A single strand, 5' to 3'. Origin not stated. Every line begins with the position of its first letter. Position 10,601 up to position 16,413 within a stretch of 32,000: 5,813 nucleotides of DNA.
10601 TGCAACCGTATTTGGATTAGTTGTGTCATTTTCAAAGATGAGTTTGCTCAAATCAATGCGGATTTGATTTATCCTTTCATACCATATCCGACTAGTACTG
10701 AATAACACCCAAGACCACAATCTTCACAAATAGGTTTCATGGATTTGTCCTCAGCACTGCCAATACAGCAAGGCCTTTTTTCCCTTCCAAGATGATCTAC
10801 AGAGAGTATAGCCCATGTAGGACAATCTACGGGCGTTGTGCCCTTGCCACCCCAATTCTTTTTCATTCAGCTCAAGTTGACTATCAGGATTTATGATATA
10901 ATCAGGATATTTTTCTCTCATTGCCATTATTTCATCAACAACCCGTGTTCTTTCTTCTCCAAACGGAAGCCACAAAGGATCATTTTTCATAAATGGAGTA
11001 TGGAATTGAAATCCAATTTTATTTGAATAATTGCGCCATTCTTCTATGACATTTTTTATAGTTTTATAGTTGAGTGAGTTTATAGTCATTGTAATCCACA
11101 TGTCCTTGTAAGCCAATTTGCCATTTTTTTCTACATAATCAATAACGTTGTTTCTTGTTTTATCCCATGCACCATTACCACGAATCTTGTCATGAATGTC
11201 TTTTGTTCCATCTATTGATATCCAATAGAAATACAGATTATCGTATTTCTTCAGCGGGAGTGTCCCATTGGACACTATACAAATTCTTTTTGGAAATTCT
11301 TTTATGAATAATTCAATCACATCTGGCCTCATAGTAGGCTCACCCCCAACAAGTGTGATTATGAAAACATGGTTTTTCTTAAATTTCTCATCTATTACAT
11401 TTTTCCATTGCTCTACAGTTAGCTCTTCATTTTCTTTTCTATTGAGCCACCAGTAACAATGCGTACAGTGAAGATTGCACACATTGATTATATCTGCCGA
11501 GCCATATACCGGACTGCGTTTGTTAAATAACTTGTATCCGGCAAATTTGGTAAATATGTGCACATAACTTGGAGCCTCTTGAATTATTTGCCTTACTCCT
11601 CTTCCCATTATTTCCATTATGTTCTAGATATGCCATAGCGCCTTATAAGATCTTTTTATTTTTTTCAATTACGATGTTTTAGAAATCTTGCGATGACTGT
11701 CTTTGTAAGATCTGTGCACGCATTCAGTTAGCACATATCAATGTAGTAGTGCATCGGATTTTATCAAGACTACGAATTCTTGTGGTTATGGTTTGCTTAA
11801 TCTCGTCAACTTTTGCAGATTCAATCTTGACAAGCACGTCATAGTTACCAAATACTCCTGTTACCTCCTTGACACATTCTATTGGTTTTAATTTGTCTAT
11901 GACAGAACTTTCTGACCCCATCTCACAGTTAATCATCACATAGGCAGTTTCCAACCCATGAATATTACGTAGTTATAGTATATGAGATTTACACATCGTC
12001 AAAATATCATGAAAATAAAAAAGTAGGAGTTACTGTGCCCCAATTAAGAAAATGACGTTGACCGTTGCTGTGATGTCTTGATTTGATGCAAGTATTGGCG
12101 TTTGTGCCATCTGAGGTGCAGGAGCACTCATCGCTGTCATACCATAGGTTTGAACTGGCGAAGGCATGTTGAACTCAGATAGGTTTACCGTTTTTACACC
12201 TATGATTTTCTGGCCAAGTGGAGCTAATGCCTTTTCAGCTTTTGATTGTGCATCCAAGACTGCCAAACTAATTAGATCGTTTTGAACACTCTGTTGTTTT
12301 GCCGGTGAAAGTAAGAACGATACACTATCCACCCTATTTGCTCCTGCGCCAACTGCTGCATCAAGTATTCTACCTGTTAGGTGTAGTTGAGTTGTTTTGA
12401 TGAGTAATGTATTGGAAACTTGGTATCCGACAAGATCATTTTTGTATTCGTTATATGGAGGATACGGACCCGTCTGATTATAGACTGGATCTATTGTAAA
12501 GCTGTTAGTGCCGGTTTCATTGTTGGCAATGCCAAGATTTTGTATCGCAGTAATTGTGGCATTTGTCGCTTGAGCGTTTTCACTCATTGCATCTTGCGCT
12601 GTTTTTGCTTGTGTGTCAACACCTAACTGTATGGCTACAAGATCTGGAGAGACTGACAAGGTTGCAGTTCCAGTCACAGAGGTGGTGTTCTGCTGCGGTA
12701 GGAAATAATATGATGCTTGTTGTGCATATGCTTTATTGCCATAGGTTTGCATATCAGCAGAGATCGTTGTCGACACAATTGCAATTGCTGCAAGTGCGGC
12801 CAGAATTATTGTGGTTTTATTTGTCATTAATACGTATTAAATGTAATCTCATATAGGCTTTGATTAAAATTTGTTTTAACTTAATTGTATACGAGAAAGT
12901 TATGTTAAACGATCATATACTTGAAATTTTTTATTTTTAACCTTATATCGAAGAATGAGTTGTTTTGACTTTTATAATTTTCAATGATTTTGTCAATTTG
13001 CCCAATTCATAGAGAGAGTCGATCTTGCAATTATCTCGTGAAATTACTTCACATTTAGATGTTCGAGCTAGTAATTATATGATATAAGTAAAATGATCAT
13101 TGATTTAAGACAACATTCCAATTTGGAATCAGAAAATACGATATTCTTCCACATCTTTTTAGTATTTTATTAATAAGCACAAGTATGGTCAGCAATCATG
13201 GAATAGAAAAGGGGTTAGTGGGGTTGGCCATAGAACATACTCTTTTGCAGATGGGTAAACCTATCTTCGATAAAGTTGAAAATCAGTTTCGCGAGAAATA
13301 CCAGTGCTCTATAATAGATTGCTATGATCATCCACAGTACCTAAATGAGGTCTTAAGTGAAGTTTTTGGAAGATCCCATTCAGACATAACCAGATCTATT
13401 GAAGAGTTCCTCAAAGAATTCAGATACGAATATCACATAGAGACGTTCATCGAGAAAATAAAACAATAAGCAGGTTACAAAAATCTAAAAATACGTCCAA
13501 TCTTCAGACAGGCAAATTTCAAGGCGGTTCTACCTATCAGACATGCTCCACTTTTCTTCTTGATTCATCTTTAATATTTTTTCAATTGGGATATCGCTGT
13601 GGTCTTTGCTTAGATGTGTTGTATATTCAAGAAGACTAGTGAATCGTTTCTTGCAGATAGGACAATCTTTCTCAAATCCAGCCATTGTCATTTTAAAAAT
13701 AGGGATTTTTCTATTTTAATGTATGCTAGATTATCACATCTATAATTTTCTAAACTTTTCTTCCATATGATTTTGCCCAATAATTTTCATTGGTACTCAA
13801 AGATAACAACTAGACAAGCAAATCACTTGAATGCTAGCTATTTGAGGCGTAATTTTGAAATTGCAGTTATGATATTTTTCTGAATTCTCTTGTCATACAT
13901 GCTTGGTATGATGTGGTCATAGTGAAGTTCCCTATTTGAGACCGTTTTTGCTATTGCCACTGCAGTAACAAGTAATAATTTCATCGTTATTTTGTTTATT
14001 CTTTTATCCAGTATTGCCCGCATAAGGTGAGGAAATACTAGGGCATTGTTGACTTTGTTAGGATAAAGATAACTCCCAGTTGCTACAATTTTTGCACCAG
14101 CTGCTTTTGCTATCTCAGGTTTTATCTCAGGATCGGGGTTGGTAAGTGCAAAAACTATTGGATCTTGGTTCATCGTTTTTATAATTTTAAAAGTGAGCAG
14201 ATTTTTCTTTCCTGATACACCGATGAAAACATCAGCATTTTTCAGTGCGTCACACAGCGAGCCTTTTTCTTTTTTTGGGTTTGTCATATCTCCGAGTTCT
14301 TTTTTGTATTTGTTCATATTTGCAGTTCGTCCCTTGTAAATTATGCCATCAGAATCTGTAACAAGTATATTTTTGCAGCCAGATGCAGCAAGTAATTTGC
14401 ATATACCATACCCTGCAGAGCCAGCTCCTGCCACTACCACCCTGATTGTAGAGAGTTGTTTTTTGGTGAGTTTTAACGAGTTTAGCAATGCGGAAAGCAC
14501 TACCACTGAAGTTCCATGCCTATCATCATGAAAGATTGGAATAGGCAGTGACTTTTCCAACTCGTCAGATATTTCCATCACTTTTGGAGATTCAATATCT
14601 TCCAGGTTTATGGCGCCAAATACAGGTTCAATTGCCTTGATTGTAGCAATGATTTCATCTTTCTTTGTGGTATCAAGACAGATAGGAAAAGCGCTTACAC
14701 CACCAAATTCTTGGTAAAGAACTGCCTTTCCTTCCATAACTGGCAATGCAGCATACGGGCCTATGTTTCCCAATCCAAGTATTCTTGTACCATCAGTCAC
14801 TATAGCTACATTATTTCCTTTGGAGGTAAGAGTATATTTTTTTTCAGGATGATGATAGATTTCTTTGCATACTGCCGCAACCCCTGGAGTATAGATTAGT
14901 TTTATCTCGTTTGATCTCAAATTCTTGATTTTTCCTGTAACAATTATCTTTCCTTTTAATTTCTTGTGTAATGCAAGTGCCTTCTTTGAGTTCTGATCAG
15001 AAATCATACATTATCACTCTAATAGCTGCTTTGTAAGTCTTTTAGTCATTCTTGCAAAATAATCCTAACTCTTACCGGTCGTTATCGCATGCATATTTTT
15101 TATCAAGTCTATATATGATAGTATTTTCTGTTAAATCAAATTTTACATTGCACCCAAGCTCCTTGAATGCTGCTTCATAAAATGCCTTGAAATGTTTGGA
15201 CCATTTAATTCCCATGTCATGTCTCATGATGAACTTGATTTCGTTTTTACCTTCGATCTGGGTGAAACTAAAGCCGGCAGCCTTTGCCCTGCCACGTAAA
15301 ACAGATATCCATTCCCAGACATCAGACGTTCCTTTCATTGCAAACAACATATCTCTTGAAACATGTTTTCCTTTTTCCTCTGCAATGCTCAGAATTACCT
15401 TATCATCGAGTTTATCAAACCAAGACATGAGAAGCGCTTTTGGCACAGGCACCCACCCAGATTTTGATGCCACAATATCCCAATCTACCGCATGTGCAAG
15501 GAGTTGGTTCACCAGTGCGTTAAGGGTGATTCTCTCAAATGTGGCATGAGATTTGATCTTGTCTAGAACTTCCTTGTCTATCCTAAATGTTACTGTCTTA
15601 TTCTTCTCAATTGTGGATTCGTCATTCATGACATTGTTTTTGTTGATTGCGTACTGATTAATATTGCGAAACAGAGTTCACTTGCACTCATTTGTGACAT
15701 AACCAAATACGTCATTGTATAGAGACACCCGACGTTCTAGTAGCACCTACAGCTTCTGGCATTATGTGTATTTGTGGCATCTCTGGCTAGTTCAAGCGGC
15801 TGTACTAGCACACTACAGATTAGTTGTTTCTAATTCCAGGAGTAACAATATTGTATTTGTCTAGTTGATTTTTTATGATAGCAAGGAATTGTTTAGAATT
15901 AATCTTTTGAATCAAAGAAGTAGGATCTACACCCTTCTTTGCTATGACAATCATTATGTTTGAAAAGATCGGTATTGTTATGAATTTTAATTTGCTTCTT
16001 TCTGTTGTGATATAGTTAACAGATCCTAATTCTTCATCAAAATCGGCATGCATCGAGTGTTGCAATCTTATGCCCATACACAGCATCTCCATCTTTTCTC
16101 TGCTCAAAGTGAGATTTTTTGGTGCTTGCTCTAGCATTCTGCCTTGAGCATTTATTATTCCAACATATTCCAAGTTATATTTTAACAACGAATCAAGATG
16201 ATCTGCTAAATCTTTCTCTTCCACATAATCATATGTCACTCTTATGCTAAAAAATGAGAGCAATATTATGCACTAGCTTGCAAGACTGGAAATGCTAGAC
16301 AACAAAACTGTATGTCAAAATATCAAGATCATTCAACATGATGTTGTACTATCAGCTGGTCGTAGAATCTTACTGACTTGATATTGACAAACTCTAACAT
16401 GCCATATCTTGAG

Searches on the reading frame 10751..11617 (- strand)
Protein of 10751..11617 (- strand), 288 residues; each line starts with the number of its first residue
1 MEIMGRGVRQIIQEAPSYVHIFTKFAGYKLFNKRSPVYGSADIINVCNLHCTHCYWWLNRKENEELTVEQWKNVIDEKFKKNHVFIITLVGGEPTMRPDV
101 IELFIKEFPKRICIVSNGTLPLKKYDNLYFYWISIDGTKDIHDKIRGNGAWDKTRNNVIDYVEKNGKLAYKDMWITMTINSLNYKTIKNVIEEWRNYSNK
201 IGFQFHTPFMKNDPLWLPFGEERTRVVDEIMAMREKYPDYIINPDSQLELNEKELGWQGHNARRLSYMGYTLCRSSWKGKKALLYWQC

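Call 34: search_protein_families(library=pfam, proteins=[window:10751-11617:-], max_evalue=0.001)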
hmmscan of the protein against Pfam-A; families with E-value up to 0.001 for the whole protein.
window:10751-11617:- (288 aa): 2 families
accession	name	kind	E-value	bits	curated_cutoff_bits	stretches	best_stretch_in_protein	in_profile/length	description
PF04055.27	Radical_SAM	-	2.5e-15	57.5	29.5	1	43-167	3-142/166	Radical SAM superfamily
PF13353.11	Fer4_12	-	3.1e-06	28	22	1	45-111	13-80/137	4Fe-4S single cluster domain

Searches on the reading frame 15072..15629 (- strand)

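Call 35: search_protein_families(library=pfam, proteins=[window:15072-15629:-], max_evalue=0.001)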
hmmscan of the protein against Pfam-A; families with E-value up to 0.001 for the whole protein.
window:15072-15629:- (185 aa): 1 family
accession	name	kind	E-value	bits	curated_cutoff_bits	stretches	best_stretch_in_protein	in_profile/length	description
PF05534.18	HicB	-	0.00078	19.8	21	0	9-44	16-51/51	HicB family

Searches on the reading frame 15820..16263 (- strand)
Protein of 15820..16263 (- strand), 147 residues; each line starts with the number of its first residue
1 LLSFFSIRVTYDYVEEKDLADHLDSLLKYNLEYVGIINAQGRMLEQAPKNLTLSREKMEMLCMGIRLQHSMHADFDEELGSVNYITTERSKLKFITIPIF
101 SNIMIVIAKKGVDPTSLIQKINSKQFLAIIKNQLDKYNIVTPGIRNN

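Call 35: search_protein_families(library=pfam, proteins=[window:15820-16263:-], max_evalue=0.001)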
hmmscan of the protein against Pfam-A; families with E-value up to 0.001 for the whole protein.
window:15820-16263:- (147 aa): 1 family
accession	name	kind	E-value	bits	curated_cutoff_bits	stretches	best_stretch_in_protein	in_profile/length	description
PF20364.3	DUF6659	-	5.7e-06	27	27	1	26-122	17-116/131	Family of unknown function (DUF6659)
